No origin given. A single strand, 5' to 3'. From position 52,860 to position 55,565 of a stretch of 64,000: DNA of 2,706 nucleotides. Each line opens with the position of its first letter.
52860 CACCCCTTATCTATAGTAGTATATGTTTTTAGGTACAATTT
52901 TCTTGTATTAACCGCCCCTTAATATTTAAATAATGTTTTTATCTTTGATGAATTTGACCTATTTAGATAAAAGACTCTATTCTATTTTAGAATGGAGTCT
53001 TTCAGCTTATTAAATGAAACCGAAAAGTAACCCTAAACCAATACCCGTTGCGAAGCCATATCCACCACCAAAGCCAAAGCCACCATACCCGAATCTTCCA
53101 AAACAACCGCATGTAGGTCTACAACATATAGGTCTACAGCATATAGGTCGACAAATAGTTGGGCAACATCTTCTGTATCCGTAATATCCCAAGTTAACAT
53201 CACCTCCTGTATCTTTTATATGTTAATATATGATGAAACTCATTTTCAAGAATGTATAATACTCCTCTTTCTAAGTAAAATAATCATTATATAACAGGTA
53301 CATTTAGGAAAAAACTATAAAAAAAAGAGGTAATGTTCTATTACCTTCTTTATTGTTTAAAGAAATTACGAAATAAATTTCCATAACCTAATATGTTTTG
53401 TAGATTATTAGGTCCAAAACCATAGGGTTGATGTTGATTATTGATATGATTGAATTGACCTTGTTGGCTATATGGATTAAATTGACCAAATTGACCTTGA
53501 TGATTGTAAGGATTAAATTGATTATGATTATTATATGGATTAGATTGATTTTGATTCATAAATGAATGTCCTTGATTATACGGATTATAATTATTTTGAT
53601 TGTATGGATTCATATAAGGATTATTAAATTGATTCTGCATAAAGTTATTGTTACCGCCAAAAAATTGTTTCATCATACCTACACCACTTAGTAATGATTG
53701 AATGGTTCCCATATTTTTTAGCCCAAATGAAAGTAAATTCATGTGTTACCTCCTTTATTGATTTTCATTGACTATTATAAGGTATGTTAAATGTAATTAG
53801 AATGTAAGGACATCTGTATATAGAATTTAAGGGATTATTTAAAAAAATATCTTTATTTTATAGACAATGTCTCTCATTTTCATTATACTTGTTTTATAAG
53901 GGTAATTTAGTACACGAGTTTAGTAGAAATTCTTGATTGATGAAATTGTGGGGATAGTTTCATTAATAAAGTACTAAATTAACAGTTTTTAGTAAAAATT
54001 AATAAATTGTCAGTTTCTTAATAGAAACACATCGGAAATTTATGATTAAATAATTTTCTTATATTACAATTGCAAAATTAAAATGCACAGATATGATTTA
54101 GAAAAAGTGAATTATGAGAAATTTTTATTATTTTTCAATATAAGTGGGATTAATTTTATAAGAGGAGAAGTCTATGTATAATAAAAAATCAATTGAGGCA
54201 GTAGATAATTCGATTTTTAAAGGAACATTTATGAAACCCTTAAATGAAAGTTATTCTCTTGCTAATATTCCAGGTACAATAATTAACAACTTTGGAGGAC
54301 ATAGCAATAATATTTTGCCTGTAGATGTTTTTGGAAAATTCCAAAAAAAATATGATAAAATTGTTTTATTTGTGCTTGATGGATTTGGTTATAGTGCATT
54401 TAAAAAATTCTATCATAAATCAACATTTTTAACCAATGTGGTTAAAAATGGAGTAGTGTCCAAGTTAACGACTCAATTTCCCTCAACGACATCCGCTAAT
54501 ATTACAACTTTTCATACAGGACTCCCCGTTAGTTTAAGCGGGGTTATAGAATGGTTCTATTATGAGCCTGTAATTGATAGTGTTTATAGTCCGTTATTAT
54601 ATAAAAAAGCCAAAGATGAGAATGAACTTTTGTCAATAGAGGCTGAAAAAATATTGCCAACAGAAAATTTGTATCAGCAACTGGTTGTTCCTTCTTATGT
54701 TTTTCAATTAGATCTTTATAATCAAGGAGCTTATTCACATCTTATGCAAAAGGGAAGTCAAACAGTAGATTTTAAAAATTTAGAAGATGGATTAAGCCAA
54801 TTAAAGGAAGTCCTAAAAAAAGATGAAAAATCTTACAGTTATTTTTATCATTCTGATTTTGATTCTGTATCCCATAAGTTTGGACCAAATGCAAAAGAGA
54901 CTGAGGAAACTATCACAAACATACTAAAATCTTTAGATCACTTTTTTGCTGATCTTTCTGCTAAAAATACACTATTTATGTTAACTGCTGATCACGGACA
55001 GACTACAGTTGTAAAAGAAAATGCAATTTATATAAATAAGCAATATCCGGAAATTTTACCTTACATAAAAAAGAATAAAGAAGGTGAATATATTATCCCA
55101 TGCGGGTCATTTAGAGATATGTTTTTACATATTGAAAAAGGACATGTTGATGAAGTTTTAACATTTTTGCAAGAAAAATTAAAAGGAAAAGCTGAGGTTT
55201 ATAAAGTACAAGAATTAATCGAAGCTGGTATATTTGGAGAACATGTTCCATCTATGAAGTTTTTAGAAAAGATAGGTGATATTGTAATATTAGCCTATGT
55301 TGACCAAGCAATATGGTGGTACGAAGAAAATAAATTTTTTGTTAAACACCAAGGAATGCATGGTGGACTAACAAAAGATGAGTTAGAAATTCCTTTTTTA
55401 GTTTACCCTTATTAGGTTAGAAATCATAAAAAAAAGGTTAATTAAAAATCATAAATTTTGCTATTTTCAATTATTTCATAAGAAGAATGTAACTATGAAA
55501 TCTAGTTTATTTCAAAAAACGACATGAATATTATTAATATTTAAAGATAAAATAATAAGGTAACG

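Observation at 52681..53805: Cluster of three tiny low-complexity proteins: two paralogous Cys/Tyr/Arg/Pro-rich proteins with hydrophobic tails and an N/Q/P/Y-repeat protein behind a sigma-K-like promoter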

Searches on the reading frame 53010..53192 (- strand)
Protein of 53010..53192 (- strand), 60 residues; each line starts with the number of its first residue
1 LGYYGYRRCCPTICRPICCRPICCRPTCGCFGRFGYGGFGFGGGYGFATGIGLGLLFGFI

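Call 7: search_protein_families(library=pfam, proteins=[window:53010-53192:-], max_evalue=0.01)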
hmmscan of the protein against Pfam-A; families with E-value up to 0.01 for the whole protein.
window:53010-53192:- (60 aa): 2 families
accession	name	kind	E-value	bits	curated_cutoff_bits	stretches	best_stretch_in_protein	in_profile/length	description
PF01500.22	Keratin_B2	-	0.00022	21.7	28.7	1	8-47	53-93/165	Keratin, high sulfur B2 protein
PF13885.11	Keratin_B2_2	-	0.0042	17.4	27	1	9-28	6-26/45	Keratin, high sulfur B2 protein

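Call 8: search_protein_families(library=ncbifam, proteins=[window:53010-53192:-], max_evalue=0.01)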
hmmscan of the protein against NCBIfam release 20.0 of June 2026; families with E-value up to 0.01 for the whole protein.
window:53010-53192:- (60 aa): 0 families

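Call 11: find_homologous_proteins(query=window:53010-53192:-, max_evalue=0.01)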
Query window:53010-53192:-: 1 candidates shared short words with the query, none scored E <= 0.01.

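Call 21: search_protein_families(library=pfam, proteins=[window:53010-53192:-], max_evalue=10)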
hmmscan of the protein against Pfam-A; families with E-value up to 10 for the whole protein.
window:53010-53192:- (60 aa): 2 families
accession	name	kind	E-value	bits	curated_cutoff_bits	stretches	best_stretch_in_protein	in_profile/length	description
PF01500.22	Keratin_B2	-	0.00022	21.7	28.7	1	8-47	53-93/165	Keratin, high sulfur B2 protein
PF13885.11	Keratin_B2_2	-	0.0042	17.4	27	1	9-28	6-26/45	Keratin, high sulfur B2 protein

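Call 22: search_protein_families(library=ncbifam, proteins=[window:53010-53192:-], max_evalue=10)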
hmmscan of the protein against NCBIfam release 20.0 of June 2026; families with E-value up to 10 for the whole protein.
window:53010-53192:- (60 aa): 0 families

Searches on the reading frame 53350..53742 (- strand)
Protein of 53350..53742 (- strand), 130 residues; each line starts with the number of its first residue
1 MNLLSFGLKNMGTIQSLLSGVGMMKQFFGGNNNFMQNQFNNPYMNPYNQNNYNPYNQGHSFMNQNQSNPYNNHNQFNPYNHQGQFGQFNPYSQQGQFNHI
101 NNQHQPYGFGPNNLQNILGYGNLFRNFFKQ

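Call 7: search_protein_families(library=pfam, proteins=[window:53350-53742:-], max_evalue=0.01)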
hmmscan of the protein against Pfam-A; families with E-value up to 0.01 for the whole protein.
window:53350-53742:- (130 aa): 0 families

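Call 8: search_protein_families(library=ncbifam, proteins=[window:53350-53742:-], max_evalue=0.01)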
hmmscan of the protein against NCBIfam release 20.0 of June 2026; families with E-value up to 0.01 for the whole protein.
window:53350-53742:- (130 aa): 0 families

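Call 9: find_encoding_contigs(protein=window:53350-53742:-, flank=5000, max_places=8)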
Protein window:53350-53742:- (130 aa): 1 contig read that carries it; 1 place shown.
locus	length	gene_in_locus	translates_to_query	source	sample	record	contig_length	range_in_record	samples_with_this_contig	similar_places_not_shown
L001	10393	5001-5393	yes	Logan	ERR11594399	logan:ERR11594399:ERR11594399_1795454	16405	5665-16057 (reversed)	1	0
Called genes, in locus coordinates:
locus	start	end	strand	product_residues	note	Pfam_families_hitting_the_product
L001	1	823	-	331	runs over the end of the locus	PF00005:ABC_tran, PF02463:SMC_N (faint), PF13304:AAA_21 (weak), PF08352:oligo_HPY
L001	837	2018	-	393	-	PF12911:OppC_N, PF00528:BPD_transp_1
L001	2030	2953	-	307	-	PF19300:BPD_transp_1_N, PF00528:BPD_transp_1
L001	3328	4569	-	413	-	PF01676:Metalloenzyme (faint), PF01663:Phosphodiest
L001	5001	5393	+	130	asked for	-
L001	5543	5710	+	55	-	-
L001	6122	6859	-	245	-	PF00753:Lactamase_B, PF19583:ODP (faint), PF23023:Anti-Pycsar_Apyc1 (weak)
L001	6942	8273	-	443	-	PF01554:MatE, PF01943:Polysacc_synt, PF01554:MatE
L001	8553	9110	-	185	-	-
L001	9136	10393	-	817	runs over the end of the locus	PF12704:MacB_PCD, PF02687:FtsX, PF12704:MacB_PCD, PF02687:FtsX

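Call 12: find_homologous_proteins(query=window:53350-53742:-, max_evalue=0.01)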
Query window:53350-53742:- (130 aa): 1 proteins with E <= 0.01 among 6 candidates.
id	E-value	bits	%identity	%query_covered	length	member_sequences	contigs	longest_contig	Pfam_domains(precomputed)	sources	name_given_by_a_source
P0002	1.7e-74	267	100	100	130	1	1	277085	-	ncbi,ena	-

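Call 21: search_protein_families(library=pfam, proteins=[window:53350-53742:-], max_evalue=10)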
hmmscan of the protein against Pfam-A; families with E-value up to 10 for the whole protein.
window:53350-53742:- (130 aa): 1 family
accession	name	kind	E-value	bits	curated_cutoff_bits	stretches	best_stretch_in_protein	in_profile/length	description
PF20245.3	DUF6600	-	0.48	11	27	1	35-84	12-62/102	Family of unknown function (DUF6600)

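Call 22: search_protein_families(library=ncbifam, proteins=[window:53350-53742:-], max_evalue=10)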
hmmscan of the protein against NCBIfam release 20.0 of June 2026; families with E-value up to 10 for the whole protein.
window:53350-53742:- (130 aa): 0 families

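Call 51: search_protein_representatives(protein=window:53350-53742:-)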
Query: 130 residues. Proteins with E-value up to 0.001 (for the whole library): 7; up to 1e-10: 2; up to 1e-30: 1. The best 7 are listed.
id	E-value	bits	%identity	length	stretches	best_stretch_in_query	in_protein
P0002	5.3e-75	266.7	100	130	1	1-130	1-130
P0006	3.1e-17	79.7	61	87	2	2-61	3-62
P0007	3.6e-08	50.4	54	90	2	1-68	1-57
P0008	1.2e-07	48.7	51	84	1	1-80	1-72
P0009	2.7e-04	37.8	50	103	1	1-90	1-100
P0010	3.5e-04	37.5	41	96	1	2-93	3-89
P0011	5.2e-04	36.9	27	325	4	54-101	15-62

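Call 53: find_encoding_contigs(protein=P0007, flank=4000, max_places=3)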
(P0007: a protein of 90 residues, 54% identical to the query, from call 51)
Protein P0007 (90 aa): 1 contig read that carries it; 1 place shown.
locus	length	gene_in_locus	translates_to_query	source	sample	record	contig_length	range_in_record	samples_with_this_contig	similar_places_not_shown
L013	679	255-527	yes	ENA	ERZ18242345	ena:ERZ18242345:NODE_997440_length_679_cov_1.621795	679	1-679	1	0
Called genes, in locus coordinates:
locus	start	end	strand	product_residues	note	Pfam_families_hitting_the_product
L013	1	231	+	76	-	?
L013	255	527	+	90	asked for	-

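Call 54: find_encoding_contigs(protein=P0008, flank=4000, max_places=3)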
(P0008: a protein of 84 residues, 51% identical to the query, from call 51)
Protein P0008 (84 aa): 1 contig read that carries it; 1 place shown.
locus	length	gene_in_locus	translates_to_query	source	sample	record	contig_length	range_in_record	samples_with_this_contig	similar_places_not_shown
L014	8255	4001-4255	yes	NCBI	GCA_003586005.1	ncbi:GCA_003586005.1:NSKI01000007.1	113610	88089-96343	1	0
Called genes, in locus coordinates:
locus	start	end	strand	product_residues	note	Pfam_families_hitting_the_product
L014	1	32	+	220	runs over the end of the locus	PF05977:MFS_3, PF12832:MFS_1_like (weak), PF07690:MFS_1, PF03209:PUCC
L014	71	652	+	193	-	PF07690:MFS_1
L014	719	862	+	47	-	-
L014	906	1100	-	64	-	PF13459:Fer4_15, PF13370:Fer4_13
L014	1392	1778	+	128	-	-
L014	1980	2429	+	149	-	PF22381:Staph_reg_Sar_Rot (weak), PF01047:MarR, PF12802:MarR_2 (weak), PF13412:HTH_24 (weak), PF13463:HTH_27 (weak), PF22166:WHD_ArnR1 (weak), PF13601:HTH_34 (faint)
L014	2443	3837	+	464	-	PF01554:MatE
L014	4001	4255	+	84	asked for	-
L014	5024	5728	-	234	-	PF02463:SMC_N (weak), PF00005:ABC_tran, PF13304:AAA_21 (weak)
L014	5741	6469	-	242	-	-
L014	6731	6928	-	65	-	PF09855:Zn_ribbon_13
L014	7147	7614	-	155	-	PF00583:Acetyltransf_1 (weak), PF13302:Acetyltransf_3 (weak)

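Call 55: find_encoding_contigs(protein=P0009, flank=4000, max_places=3)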
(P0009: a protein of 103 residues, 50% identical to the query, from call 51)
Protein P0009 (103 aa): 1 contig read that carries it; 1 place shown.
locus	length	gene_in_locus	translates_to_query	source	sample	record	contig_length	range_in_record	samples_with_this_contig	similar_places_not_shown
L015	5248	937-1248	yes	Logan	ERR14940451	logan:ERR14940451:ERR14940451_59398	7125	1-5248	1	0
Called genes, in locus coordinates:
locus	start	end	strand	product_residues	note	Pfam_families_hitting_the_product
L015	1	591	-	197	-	?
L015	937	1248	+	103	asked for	-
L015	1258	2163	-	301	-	PF02567:PhzC-PhzF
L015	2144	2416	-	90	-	-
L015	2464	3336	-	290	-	-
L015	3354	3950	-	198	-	PF00440:TetR_N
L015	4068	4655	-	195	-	PF02163:Peptidase_M50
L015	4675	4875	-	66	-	-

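Call 56: find_encoding_contigs(protein=P0010, flank=4000, max_places=3)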
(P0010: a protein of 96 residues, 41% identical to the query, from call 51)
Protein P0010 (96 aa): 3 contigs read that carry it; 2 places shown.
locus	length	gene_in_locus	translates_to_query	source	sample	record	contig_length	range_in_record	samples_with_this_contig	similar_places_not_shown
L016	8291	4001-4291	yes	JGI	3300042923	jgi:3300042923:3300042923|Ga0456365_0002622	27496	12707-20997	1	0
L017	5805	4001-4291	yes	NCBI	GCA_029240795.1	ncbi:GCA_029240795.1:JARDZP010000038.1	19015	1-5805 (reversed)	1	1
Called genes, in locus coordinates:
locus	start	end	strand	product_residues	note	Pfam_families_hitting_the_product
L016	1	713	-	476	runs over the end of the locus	PF00005:ABC_tran, PF02463:SMC_N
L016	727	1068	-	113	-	-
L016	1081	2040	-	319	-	-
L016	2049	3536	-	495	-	-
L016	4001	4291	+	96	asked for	-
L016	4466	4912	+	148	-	-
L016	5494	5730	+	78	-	PF03711:OKR_DC_1_C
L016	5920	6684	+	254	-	PF02900:LigB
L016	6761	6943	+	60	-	-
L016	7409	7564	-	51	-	-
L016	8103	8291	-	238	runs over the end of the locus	-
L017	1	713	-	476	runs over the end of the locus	PF00005:ABC_tran, PF02463:SMC_N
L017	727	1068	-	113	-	-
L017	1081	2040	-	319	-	-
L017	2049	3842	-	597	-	-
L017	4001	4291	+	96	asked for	-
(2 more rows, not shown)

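Call 81: predict_structure(alignment_id=A10)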
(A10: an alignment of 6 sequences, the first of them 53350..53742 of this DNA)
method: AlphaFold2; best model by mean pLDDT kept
length: 130 residues; sequences in the alignment: 6
mean_pLDDT: 47.0   pTM: 0.17
mean pLDDT of the five models: 47.0, 45.9, 45.3, 43.5, 43.4
residues with pLDDT >= 90: 0; 70-90: 0; 50-70: 52; < 50: 78
segments of 3 or more residues with pLDDT < 50: 45-48, 50-116
pLDDT, mean of each block of 10 residues (from residue 1): 55 56 55 51 48 44 40 38 40 38 43 49 55
secondary structure, 60 per line:
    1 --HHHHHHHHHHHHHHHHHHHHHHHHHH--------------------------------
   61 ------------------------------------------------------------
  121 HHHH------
elements in order: H3-28 H121-124
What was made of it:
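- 53350..53742 (-): ORF3: a 130-aa protein. It has a conserved N-terminal module (FGLKN.GTI...K, predicted helix 3-28), then a variable-length N/Q/P/Y repeat region predicted to be disordered, then a short conserved basic and aromatic C-terminus. AF2: call 81.
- ORF3 is predicted disordered after a helix at residues 3-28 (call 81).
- Tried and rejected: ORF3 came out at low confidence (pLDDT 47), so no fold search was attempted (call 81).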

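Call 83: search_protein_families(library=ncbifam, proteins=[L014:2443-3837:+, L014:1392-1778:+, L016:2049-3536:-, L016:1081-2040:-, L016:727-1068:-, L016:4466-4912:+, L015:2464-3336:-, L015:4068-4655:-, L015:2144-2416:-], max_evalue=0.000001)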
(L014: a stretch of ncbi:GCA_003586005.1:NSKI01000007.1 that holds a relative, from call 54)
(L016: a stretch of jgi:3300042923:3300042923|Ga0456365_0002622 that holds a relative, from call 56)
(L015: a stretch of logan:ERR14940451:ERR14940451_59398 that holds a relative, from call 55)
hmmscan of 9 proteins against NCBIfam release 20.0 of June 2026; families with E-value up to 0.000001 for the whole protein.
L014:2443-3837:+ (464 aa): 12 families
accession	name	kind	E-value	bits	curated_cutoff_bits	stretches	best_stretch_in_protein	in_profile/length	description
TIGR00797.1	matE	subfamily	7.6e-90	301.7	147.4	1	24-433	1-396/396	MATE family efflux transporter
NF041801.1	MATE_SolL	equivalog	4.4e-74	249.9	780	1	5-458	9-453/458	solanimycin export family MATE transporter SolL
NF007130.1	PRK09575.1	equivalog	7.4e-41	140.8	445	1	14-447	4-423/435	MATE family efflux transporter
NF000131.1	MATE_multi_MepA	equivalog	3.4e-34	118.8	850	1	14-404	14-394/451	multidrug efflux MATE transporter MepA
NF001214.0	PRK00187.1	equivalog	7.3e-34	117.5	449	1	15-460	9-447/464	NorM family multidrug efflux MATE transporter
NF007562.1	PRK10189.1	equivalog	5.6e-32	111.1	465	1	19-459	30-465/470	EmmdR/YeeO family multidrug/toxin efflux MATE transporter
NF052396.1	MATE_WgkD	equivalog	2.3e-26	92.8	510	1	17-354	4-336/428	tryglysin-associated MATE efflux transporter WgkD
NF000217.1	MATE_multi_FepA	equivalog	2.4e-21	76.3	900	1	20-383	19-376/443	multidrug efflux MATE transporter FepA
NF007690.0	PRK10367.1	equivalog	3.4e-15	55.9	409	1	18-458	11-434/441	MATE family efflux transporter DinF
TIGR02900.1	spore_V_B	equivalog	7.3e-11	41.5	372.3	1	13-247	222-456/488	stage V sporulation protein B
NF041358.1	GntT_guanitoxin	equivalog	1e-08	34.7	525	1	14-354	11-348/438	guanitoxin biosynthesis MATE family efflux transporter GntT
NF045539.1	MATE_efflux1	equivalog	6.1e-08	32.2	350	1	86-270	68-250/411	MATE family Na+-driven efflux transporter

L014:1392-1778:+ (128 aa): 0 families

L016:2049-3536:- (495 aa): 0 families

L016:1081-2040:- (319 aa): 0 families

L016:727-1068:- (113 aa): 0 families

L016:4466-4912:+ (148 aa): 0 families

L015:2464-3336:- (290 aa): 0 families

L015:4068-4655:- (195 aa): 0 families

L015:2144-2416:- (90 aa): 0 families
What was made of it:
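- Distant homologues lie in non-sporulation contexts (calls 54-56, 83).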

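Call 85: search_protein_families(library=pfam, proteins=[L014:1392-1778:+, L016:4466-4912:+], max_evalue=10)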
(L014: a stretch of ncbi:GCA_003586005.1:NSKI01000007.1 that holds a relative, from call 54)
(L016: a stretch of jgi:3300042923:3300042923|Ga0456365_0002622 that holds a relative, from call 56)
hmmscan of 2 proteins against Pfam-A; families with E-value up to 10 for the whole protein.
L014:1392-1778:+ (128 aa): 0 families

L016:4466-4912:+ (148 aa): 1 family
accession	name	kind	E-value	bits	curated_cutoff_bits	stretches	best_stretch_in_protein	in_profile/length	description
PF18916.5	Lycopene_cyc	-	0.0078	17.2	27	1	31-75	41-85/92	Lycopene cyclase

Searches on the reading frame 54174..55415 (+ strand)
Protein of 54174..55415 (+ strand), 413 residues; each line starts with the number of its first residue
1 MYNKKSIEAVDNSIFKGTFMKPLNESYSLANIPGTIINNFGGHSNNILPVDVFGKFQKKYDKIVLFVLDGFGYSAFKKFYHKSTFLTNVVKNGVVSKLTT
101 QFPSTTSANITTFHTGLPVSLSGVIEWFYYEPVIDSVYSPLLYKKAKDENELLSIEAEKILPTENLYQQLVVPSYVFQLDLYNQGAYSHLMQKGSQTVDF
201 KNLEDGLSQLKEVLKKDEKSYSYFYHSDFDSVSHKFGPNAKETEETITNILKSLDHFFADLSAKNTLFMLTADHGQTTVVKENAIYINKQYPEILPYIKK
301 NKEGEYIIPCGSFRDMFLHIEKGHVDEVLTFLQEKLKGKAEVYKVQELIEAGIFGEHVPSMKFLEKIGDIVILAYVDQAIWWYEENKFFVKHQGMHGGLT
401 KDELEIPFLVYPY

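Call 7: search_protein_families(library=pfam, proteins=[window:54174-55415:+], max_evalue=0.01)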
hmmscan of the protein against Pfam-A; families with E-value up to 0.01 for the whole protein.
window:54174-55415:+ (413 aa): 2 families
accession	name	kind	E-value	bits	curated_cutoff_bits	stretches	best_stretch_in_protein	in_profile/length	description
PF01663.27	Phosphodiest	-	1.2e-28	101.2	23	1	64-397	2-340/342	Type I phosphodiesterase / nucleotide pyrophosphatase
PF01676.23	Metalloenzyme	-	2.5e-07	30.9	24.3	1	202-281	130-207/252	Metalloenzyme superfamily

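Call 8: search_protein_families(library=ncbifam, proteins=[window:54174-55415:+], max_evalue=0.01)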
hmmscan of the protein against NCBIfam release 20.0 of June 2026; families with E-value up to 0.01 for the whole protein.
window:54174-55415:+ (413 aa): 4 families
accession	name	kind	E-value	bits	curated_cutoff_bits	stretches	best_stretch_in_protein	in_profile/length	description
TIGR02335.1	hydr_PhnA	equivalog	7.4e-06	25.3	407.55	0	221-278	189-242/408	phosphonoacetate hydrolase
NF042991.1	alk_phos_PafA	equivalog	2.1e-05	23.2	650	1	227-280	311-368/554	alkaline phosphatase PafA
TIGR01696.1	deoB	equivalog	0.00034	19.6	341.2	1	198-313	249-360/381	phosphopentomutase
NF003766.0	PRK05362.1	equivalog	0.0082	14.9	256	0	196-279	256-338/396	phosphopentomutase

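Call 13: find_related_loci(query=window:54174-55415:+, collection=genome_contigs, flank=6000)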
Query window:54174-55415:+ (413 aa) in genome_contigs; peptide patterns used: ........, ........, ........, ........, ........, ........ (x = any residue, [..] = any of these).
120 stretches matched a pattern; 8 encode a relative of the query (tblastn E <= 1e-3); 7 distinct loci.
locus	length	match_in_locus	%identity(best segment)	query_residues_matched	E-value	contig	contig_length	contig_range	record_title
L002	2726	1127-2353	45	1-412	1e-125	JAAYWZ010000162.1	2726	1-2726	MAG: Bacilli bacterium isolate AS01afH2WH_61 32708_AS01, whole genome shotgun sequence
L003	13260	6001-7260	40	1-407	3e-106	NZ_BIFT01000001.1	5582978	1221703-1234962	Dictyobacter alpinus strain Uno16 sequence1, whole genome shotgun sequence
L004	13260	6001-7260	40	1-407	9e-104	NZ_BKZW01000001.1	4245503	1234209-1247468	Dictyobacter vulcani strain W12 sequence1, whole genome shotgun sequence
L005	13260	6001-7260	39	1-407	3e-103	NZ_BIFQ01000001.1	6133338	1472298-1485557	Dictyobacter aurantiacus strain S27 sequence1, whole genome shotgun sequence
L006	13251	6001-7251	40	1-404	4e-100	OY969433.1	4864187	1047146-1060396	MAG: uncultured Chloroflexia bacterium isolate MFD00008.bin.1.123 genome assembly, chromosome: 1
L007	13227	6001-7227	63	1-411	4e-176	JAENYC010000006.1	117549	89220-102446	MAG: Haloplasma contractile isolate B5_bin.1 B5_bin1_NODE_70_length_117549_cov_9.177924, whole genome shotgun sequence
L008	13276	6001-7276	36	1-410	2e-86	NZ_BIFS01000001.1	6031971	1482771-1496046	Dictyobacter kobayashii strain Uno11 sequence1, whole genome shotgun sequence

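Call 21: search_protein_families(library=pfam, proteins=[L007:4951-5136:-], max_evalue=10)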
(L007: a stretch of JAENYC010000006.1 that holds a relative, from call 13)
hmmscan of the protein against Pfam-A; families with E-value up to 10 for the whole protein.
L007:4951-5136:- (61 aa): 0 families

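Call 22: search_protein_families(library=ncbifam, proteins=[L007:4951-5136:-], max_evalue=10)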
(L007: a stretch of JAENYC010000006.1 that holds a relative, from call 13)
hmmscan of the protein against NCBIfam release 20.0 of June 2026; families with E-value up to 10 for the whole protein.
L007:4951-5136:- (61 aa): 0 families
